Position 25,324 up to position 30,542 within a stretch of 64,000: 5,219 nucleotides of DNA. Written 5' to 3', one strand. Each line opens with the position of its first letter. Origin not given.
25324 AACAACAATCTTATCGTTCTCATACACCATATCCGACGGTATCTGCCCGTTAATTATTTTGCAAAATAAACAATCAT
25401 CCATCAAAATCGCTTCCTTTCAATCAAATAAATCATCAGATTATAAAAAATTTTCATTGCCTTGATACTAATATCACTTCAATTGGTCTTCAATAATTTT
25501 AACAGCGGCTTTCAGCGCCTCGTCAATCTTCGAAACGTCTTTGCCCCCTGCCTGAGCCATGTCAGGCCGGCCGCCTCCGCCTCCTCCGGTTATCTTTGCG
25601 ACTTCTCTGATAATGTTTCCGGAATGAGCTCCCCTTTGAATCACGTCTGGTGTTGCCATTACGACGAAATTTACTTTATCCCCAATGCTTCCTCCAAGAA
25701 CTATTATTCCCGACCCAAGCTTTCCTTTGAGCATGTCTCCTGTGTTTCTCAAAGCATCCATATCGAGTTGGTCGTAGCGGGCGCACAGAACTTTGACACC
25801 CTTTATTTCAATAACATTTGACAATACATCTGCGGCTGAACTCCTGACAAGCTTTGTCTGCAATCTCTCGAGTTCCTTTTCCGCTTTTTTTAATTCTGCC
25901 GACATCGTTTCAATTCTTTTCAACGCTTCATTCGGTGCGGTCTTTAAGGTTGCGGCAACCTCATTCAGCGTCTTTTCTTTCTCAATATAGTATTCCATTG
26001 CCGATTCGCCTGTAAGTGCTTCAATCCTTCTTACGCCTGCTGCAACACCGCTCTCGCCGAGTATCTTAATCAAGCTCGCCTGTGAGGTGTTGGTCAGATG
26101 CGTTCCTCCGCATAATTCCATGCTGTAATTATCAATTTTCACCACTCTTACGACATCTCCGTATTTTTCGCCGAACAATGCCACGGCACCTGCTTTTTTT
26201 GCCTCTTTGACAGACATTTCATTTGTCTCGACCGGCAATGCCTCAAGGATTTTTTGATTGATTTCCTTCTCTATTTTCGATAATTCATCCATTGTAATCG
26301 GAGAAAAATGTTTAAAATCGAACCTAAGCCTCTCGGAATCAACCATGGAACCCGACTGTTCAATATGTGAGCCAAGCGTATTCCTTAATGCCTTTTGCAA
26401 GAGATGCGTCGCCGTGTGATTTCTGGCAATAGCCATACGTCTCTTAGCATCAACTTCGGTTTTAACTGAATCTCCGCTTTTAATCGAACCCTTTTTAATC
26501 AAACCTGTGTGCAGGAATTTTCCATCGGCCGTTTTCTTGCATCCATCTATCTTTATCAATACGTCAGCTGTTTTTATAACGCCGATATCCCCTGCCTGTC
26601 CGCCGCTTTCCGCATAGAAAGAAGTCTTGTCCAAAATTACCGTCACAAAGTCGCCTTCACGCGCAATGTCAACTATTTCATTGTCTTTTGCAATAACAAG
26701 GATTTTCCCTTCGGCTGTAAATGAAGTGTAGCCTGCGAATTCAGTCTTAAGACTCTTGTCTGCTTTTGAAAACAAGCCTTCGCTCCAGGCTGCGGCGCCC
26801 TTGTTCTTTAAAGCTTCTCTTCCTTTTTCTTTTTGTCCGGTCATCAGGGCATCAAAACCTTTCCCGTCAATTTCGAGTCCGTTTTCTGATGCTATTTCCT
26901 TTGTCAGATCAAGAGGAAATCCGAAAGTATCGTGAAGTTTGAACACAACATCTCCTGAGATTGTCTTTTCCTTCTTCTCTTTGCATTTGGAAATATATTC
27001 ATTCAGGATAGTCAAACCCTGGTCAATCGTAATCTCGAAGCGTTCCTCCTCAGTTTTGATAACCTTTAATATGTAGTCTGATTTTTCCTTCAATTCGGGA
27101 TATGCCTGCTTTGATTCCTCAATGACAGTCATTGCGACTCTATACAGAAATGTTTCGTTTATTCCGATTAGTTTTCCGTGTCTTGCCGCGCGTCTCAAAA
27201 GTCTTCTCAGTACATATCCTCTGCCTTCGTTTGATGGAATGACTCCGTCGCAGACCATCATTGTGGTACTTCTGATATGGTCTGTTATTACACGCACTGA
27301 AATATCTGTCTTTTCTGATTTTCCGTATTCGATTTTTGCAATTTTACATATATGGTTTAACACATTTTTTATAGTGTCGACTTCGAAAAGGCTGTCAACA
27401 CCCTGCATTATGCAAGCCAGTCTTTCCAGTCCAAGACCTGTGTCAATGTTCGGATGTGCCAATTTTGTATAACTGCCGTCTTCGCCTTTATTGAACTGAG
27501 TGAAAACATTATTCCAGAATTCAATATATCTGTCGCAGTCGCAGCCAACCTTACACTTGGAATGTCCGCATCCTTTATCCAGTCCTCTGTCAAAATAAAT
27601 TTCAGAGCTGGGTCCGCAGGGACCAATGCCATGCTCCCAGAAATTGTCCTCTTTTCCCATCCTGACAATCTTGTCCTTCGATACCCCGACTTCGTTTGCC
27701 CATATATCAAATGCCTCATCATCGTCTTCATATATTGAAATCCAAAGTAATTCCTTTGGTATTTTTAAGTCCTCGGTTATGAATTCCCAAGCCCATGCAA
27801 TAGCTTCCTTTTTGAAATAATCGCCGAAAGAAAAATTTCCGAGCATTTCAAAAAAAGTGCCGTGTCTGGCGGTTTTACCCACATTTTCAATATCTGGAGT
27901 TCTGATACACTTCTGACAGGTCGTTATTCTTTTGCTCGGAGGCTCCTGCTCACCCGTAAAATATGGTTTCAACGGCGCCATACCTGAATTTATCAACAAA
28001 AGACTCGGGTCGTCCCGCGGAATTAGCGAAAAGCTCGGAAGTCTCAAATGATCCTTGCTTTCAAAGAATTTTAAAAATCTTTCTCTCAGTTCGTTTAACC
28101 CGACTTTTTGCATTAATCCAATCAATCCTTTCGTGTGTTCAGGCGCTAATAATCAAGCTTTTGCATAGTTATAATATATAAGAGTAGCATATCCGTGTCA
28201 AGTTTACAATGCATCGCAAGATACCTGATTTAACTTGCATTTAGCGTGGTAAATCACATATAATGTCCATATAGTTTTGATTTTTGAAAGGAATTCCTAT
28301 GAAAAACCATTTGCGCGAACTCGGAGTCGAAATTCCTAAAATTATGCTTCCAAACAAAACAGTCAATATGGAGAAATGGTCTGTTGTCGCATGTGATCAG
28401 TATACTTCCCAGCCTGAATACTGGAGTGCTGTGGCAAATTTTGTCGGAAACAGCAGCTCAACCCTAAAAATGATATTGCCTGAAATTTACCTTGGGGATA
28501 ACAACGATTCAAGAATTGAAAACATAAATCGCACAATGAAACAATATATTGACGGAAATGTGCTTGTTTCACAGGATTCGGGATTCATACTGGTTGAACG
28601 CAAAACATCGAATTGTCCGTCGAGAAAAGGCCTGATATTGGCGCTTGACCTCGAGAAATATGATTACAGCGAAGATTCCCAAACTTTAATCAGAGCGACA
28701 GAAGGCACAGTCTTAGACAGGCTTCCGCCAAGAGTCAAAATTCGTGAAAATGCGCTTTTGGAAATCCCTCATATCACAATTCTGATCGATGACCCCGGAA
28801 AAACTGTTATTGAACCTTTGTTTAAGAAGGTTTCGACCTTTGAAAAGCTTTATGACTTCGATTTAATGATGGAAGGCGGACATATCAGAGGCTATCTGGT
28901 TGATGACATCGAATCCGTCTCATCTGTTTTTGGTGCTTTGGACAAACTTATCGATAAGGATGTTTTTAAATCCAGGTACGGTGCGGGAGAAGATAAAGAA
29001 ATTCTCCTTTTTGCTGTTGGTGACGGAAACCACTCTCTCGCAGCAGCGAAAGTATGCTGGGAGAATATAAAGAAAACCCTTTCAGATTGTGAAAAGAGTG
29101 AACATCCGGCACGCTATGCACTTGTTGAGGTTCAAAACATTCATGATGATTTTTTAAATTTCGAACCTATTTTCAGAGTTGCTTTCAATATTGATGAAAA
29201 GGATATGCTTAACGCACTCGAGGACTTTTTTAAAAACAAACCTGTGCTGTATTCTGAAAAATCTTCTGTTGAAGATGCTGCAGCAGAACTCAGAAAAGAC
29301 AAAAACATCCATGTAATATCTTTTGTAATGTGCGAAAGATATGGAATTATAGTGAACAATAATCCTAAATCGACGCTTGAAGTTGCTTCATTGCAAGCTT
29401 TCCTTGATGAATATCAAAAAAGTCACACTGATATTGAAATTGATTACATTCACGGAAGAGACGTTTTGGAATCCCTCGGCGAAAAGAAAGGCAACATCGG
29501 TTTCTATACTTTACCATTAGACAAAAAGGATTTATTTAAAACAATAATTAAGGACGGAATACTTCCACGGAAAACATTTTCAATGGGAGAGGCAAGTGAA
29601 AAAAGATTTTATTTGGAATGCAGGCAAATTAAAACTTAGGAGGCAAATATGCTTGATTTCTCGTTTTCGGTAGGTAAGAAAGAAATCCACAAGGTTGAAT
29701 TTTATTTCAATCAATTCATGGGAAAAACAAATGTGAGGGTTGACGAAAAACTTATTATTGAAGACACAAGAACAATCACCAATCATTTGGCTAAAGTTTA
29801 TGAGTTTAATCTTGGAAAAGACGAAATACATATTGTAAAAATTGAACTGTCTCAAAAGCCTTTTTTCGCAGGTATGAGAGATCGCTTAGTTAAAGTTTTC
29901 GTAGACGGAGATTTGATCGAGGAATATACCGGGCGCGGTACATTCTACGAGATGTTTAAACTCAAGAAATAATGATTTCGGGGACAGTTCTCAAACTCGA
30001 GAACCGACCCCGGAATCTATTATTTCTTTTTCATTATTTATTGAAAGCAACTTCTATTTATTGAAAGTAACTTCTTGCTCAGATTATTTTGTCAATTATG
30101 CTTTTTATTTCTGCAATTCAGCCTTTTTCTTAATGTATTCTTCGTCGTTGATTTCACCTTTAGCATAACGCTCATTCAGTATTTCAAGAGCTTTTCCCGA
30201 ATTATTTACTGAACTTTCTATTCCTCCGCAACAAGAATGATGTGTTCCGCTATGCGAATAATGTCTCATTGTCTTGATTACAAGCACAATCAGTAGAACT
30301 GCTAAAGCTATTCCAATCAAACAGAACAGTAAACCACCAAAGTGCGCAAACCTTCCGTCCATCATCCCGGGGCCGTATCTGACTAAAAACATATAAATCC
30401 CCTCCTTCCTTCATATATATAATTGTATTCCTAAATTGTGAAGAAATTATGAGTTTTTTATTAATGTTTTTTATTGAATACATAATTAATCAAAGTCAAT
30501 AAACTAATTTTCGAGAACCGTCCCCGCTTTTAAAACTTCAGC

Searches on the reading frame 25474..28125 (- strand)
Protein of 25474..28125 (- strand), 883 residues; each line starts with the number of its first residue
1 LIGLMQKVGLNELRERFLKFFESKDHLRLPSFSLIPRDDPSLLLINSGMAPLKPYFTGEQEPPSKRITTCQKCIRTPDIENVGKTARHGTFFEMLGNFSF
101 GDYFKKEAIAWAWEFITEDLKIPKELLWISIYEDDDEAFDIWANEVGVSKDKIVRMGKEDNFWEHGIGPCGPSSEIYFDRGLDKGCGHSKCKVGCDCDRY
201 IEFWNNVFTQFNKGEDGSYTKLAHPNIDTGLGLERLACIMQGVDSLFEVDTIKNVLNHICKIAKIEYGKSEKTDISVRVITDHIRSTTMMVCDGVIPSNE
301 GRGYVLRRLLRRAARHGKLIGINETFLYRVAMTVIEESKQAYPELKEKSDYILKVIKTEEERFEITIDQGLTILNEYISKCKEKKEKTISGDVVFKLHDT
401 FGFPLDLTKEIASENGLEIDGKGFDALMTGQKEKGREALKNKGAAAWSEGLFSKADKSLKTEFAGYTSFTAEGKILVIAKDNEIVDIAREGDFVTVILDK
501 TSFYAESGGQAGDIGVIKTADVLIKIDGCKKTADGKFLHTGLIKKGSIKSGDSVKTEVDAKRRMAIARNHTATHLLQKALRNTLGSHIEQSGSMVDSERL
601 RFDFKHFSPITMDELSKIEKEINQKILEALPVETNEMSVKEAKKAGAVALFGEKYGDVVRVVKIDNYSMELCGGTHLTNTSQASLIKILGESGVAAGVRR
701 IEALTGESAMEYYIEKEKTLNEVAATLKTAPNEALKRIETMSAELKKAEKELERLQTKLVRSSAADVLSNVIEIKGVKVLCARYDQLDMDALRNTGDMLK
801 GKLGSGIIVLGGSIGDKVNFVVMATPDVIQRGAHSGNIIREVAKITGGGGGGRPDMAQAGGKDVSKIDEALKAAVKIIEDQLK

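Call 6: search_protein_families(library=ncbifam, proteins=[window:25474-28125:-])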
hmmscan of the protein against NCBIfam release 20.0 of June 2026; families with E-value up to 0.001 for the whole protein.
window:25474-28125:- (883 aa): 5 families
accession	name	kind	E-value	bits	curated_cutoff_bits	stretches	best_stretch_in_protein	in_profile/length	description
TIGR00344.1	alaS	equivalog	3.8e-298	991.4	457.05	1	12-861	1-847/847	alanine--tRNA ligase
NF002436.0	PRK01584.1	equivalog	8.4e-180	599.1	529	2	10-438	3-437/595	alanine--tRNA ligase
TIGR03683.1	A-tRNA_syn_arch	equivalog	7.8e-137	457.9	744.7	2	277-878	328-901/902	alanine--tRNA ligase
NF040865.1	a_tRNA_ed_AlaXM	equivalog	1.5e-34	119.7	300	1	495-702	25-230/234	alanyl-tRNA editing protein AlaXM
TIGR00418.1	thrS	equivalog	1.4e-05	24.2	383.65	1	570-748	2-171/565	threonine--tRNA ligase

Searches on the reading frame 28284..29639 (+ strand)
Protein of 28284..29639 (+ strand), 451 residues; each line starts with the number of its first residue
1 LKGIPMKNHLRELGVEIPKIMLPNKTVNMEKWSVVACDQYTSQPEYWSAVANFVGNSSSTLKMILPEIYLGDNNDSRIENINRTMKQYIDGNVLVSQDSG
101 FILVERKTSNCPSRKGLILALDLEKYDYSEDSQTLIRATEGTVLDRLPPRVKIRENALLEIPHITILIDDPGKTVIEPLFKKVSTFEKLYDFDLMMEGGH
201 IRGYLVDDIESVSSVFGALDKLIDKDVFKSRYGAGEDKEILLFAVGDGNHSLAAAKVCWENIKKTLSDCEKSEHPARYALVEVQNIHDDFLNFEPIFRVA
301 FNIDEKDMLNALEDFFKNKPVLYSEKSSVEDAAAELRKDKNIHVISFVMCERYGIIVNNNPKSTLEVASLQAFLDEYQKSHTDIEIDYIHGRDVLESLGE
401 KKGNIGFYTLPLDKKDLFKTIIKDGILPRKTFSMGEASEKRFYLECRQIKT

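Call 6: search_protein_families(library=ncbifam, proteins=[window:28284-29639:+])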
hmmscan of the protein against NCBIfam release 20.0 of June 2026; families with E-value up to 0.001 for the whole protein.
window:28284-29639:+ (451 aa): 0 families

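Call 24: search_protein_families(library=pfam, proteins=[window:28284-29639:+])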
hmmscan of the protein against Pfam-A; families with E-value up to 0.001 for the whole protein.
window:28284-29639:+ (451 aa): 1 family
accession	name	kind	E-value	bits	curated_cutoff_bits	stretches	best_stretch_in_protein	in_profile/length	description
PF06245.16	DUF1015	-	7.7e-61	206.2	25.8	1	22-376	2-324/325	Protein of unknown function (DUF1015)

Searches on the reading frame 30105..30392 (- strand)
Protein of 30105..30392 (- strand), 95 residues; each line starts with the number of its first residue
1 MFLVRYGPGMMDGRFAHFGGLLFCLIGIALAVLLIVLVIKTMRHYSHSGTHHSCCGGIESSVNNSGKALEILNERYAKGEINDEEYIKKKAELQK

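Call 24: search_protein_families(library=pfam, proteins=[window:30105-30392:-])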
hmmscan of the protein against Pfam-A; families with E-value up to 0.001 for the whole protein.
window:30105-30392:- (95 aa): 1 family
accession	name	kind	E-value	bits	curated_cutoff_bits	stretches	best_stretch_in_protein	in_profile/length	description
PF09851.14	SHOCT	-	9.2e-09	35.2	27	1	68-93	2-27/28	Short C-terminal domain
